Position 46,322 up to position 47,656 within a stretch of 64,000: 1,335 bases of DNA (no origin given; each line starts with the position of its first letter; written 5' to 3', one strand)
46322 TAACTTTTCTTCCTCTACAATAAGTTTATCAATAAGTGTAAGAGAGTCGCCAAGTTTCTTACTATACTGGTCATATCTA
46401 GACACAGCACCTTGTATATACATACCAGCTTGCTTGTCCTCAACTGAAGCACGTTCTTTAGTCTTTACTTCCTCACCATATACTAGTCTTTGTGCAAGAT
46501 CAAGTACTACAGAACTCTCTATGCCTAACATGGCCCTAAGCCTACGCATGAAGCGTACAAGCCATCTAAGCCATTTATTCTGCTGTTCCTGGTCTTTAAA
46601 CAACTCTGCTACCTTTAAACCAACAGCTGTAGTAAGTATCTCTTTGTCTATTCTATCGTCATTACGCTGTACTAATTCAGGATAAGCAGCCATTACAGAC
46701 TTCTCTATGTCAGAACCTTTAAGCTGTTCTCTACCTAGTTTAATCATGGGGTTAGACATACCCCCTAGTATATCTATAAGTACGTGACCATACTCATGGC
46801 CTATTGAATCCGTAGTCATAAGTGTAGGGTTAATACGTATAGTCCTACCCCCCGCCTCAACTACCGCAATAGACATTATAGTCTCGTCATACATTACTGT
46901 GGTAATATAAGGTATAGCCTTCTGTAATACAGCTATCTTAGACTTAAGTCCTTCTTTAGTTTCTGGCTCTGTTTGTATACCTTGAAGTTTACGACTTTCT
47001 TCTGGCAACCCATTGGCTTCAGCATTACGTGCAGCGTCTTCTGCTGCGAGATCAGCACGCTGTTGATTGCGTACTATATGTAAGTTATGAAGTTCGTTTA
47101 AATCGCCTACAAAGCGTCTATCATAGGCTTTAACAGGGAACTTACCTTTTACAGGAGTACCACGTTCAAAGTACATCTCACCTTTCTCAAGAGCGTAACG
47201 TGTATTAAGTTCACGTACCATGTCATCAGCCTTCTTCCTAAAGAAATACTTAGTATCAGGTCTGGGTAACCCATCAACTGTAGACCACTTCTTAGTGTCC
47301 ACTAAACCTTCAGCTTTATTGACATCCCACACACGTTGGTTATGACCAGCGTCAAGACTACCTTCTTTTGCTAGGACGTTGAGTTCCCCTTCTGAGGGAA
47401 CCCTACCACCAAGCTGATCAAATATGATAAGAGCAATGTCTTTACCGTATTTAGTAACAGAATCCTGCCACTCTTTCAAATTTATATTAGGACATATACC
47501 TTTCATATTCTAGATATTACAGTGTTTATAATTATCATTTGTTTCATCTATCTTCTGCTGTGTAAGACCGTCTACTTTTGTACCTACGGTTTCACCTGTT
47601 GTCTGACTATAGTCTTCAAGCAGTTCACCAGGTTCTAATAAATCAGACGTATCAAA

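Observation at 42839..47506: The 1555-aa late protein carries an HEYGH zinc-peptidase motif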

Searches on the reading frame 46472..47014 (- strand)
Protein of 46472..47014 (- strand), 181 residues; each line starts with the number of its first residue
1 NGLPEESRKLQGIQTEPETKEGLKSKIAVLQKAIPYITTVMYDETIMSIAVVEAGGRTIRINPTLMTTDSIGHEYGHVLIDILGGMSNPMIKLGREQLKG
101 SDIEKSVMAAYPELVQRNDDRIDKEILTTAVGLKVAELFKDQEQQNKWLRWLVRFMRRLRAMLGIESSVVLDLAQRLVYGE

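Call 26: find_homologous_proteins(query=A2, max_evalue=0.01)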
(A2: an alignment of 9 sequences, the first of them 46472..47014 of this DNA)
Query A2 (9 sequences) (181 aa, profile of the alignment): 1 proteins with E <= 0.01 among 3642 candidates.
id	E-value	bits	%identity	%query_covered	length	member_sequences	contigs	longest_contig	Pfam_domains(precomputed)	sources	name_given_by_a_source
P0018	1.5e-17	82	50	34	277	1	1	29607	-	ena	-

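Call 34: search_protein_representatives(alignment_id=A2)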
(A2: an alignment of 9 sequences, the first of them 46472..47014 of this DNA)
Query: 9 sequences, 180 profile positions. Proteins with E-value up to 0.001 (for the whole library): 587; up to 1e-10: 392; up to 1e-30: 79. The best 150 are listed.
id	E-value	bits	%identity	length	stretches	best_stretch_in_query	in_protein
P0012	1.2e-80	285.5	-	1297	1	2-180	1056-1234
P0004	1.0e-77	276.0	-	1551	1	2-180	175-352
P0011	7.7e-68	243.8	-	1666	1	12-180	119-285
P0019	6.0e-65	234.4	-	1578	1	17-179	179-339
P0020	1.7e-64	232.9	-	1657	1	16-179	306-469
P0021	6.5e-57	208.2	-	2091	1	17-180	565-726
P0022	7.2e-56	204.8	-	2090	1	5-180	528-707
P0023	5.8e-50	185.6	-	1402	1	33-178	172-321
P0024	6.0e-50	185.5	-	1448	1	9-177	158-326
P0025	3.8e-48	179.6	-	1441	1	14-177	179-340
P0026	4.6e-48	179.4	-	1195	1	13-177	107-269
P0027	2.3e-47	177.1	-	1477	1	8-178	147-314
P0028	6.7e-46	172.3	-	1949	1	11-178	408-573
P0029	7.6e-46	172.1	-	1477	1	12-179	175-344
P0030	1.3e-44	168.1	-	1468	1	3-175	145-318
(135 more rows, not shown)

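Call 43: search_solved_structures(query=A4, max_evalue=10, show_alignments=3)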
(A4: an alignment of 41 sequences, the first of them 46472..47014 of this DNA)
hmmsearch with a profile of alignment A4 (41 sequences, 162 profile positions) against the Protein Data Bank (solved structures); distinct sequences matched with E-value up to 10: 1.
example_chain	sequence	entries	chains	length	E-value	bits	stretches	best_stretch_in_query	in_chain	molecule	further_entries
6z1p_Bi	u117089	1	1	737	0.22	14.3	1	71-108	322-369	Ribosomal protein S9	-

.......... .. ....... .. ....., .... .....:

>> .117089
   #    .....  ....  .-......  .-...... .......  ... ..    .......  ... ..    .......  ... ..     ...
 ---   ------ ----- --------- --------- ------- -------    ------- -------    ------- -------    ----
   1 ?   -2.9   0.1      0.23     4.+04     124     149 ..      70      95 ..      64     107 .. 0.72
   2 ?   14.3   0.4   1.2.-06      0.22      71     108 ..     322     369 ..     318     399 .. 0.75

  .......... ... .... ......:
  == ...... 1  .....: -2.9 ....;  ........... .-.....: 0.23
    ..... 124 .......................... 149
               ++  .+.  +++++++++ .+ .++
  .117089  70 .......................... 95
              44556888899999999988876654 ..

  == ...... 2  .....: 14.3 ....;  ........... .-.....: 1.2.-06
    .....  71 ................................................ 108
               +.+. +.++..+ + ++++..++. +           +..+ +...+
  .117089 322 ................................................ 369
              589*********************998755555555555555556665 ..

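Call 44: search_protein_families(library=pfam, alignment_id=A4, max_evalue=10)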
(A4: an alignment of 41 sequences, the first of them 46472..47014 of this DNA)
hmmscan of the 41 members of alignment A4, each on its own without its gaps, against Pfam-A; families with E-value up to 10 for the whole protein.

A. member 1, window:46472-47014:- (181 aa): 2 families
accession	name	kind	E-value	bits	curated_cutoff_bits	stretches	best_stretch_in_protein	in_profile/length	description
PF24349.1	DUF7509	-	0.1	12.6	27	1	117-173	34-90/206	Domain of unknown function (DUF7509)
PF07787.17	TMEM43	-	0.19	11.5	23.3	1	133-165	168-200/250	Transmembrane protein 43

B. families by the number of members that match (of 41 scanned): 24 families
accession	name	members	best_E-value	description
PF10263.15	SprT-like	4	0.012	SprT-like family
PF07787.17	TMEM43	3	0.038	Transmembrane protein 43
PF06761.17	IcmF-related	1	0.0087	Intracellular multiplication and human macrophage-killing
PF21106.3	YtxK_like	1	0.0091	YtxK N-terminal helical domain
PF24739.1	DUF7690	1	0.034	Domain of unknown function (DUF7690)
PF01434.24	Peptidase_M41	1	0.039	Peptidase family M41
PF09968.15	DUF2202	1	0.071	Uncharacterized protein domain (DUF2202)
PF15000.11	TUSC2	1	0.075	Tumour suppressor candidate 2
PF15638.11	Tox-MPTase2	1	0.083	Metallopeptidase toxin 2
PF08414.16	NADPH_Ox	1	0.091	Respiratory burst NADPH oxidase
PF24349.1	DUF7509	1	0.1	Domain of unknown function (DUF7509)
PF21205.3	Rep3_C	1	0.12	Initiator Rep protein, WH2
PF03320.18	FBPase_glpX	1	0.13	Bacterial fructose-1,6-bisphosphatase, glpX-encoded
PF22652.1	DUF7006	1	0.14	Family of unknown function (DUF7006)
PF18208.6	NES_C_h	1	0.14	Nicking enzyme C-terminal middle helical domain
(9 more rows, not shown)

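Call 45: predict_structure(alignment_id=A4)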
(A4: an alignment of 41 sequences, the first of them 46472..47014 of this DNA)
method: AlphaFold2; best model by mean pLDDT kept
length: 181 residues; sequences in the alignment: 41
mean_pLDDT: 86.8   pTM: 0.83
mean pLDDT of the five models: 86.8, 85.4, 85.1, 79.3, 74.5
residues with pLDDT >= 90: 116; 70-90: 43; 50-70: 21; < 50: 1
segments of 3 or more residues with pLDDT < 50: none
pLDDT, mean of each block of 10 residues (from residue 1): 61 90 93 93 94 93 93 94 93 94 94 89 95 91 77 69 70 81 61
secondary structure, 60 per line:
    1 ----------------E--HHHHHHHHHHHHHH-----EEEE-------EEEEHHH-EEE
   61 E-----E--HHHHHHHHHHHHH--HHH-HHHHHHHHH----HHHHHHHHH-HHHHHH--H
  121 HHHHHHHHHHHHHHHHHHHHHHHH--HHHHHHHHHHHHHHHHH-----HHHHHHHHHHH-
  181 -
elements in order: H20-33 E39-42 E50-53 E58-61 H70-82 H89-97 H102-110 H112-117 H120-144 H147-163 H169-179

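Call 49: fold_search(model_id=the predicted structure, library=pdb)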
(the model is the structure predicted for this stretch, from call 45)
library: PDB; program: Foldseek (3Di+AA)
matches with E <= 10: 76; with E <= 0.001: 0
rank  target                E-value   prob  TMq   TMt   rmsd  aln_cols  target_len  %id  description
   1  8sln_A                2.4e-01  0.33  0.27  0.22  12.4       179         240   13  Crystal structure of Deinococcus geothermalis PprI complexed with ssDNA (released 2024-03-13)
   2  7z5g_A                3.3e-01  0.35  0.29  0.17  15.4       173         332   17  human apo MATCAP (released 2022-05-11)
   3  7z6s_C                3.6e-01  0.28  0.28  0.18  14.6       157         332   18  MATCAP bound to a human 14 protofilament microtubule (released 2022-05-11)
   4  7z5g_B                4.3e-01  0.25  0.28  0.17  15.2       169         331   17  human apo MATCAP (released 2022-05-11)
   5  7z5g_D                7.0e-01  0.18  0.28  0.17  14.9       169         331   18  human apo MATCAP (released 2022-05-11)
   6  7z5g_C                8.7e-01  0.18  0.28  0.18  14.3       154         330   19  human apo MATCAP (released 2022-05-11)
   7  6cyj_A                9.7e-01  0.35  0.32  0.19   7.6       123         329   15  Mycobacterium tuberculosis transcriptional regulator (released 2019-04-17)
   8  4qhi_C                1.1e+00  0.30  0.23  0.35   4.6        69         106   23  Crystal structure of Methanocaldococcus jannaschii selecase mutant R36W (released 2014-07-16)
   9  4qhi_D                1.1e+00  0.21  0.26  0.37   8.6       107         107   16  Crystal structure of Methanocaldococcus jannaschii selecase mutant R36W (released 2014-07-16)
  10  6d2s                  1.2e+00  0.33  0.32  0.23   7.7       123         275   17  Mycobacterium tuberculosis transcriptional regulator (released 2019-04-17)
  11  6cz6_C                1.2e+00  0.28  0.33  0.21   9.7       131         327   16  Mycobacterium tuberculosis transcriptional regulator (released 2019-04-17)
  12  4qhf                  1.4e+00  0.12  0.22  0.32   9.0       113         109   17  Crystal structure of Methanocaldococcus jannaschii monomeric selecase (released 2014-07-16)
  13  4qhj_A                1.4e+00  0.28  0.23  0.35   4.8        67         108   19  Crystal structure of Methanocaldococcus jannaschii selecase mutant I100F+H107F (released 2014-07-16)
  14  6cz6_A                1.6e+00  0.20  0.36  0.22  11.2       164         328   18  Mycobacterium tuberculosis transcriptional regulator (released 2019-04-17)
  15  6cyy_A                1.6e+00  0.20  0.27  0.16   8.6       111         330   13  Mycobacterium tuberculosis transcriptional regulator (released 2019-04-17)
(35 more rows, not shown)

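Call 57: fold_search(model_id=the predicted structure, library=viral)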
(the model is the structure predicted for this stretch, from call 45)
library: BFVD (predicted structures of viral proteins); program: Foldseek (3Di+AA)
matches with E <= 10: 252; with E <= 0.001: 3
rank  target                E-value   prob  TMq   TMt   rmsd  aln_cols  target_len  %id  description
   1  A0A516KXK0            1.6e-09  1.00  0.85  0.12   4.2       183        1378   31  (no name in the UniProt tables at hand)
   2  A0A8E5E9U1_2          2.8e-04  1.00  0.67  0.11   6.3       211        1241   14  Structural protein [Tenacibaculum phage Gundel_1]
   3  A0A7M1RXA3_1          6.0e-04  1.00  0.65  0.15   7.9       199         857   14  Uncharacterized protein [uncultured phage cr108_1]
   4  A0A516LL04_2          1.1e-03  1.00  0.57  0.11   6.1       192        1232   18  (no name in the UniProt tables at hand)
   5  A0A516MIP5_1          2.3e-03  1.00  0.59  0.14   8.1       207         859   14  (no name in the UniProt tables at hand)
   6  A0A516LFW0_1          2.5e-03  1.00  0.56  0.09  10.5       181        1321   12  (no name in the UniProt tables at hand)
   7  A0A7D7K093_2          4.8e-03  1.00  0.45  0.09  10.2       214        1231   14  Structural protein [Flavobacterium phage vB_FspP_elemoC_14-1A]
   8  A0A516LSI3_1          8.2e-03  1.00  0.52  0.10   7.4       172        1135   15  (no name in the UniProt tables at hand)
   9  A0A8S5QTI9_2          1.1e-02  1.00  0.51  0.09   8.4       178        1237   16  Structural protein [CrAss-like virus sp. ctDAq1]
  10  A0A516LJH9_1          1.3e-02  1.00  0.52  0.09   6.6       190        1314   16  (no name in the UniProt tables at hand)
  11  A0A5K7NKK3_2          1.3e-02  0.82  0.27  0.08  14.3       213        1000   15  (no name in the UniProt tables at hand)
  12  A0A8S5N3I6            1.7e-02  0.93  0.36  0.13  12.3       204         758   18  Uncharacterized protein (Fragment) [Myoviridae sp. ct96L1]
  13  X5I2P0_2              3.2e-02  0.99  0.51  0.12   9.6       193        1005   15  Structural protein [Pseudomonas phage KPP25]
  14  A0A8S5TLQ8            3.4e-02  0.98  0.46  0.11  10.9       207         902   14  Uncharacterized protein [Podoviridae sp. ctz6O13]
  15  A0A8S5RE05            3.6e-02  0.95  0.40  0.08  10.5       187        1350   13  Type I restriction enzyme Methylase [virus sp. ctqq75]
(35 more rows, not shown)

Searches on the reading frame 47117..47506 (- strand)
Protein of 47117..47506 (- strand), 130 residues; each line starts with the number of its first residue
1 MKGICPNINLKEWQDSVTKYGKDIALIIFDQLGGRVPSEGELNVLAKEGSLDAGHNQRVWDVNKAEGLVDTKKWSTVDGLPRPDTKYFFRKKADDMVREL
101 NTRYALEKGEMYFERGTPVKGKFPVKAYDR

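Call 115: search_protein_families(library=pfam, proteins=[window:47117-47506:-], max_evalue=0.1)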
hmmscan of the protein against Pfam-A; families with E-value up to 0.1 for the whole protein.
window:47117-47506:- (130 aa): 0 families
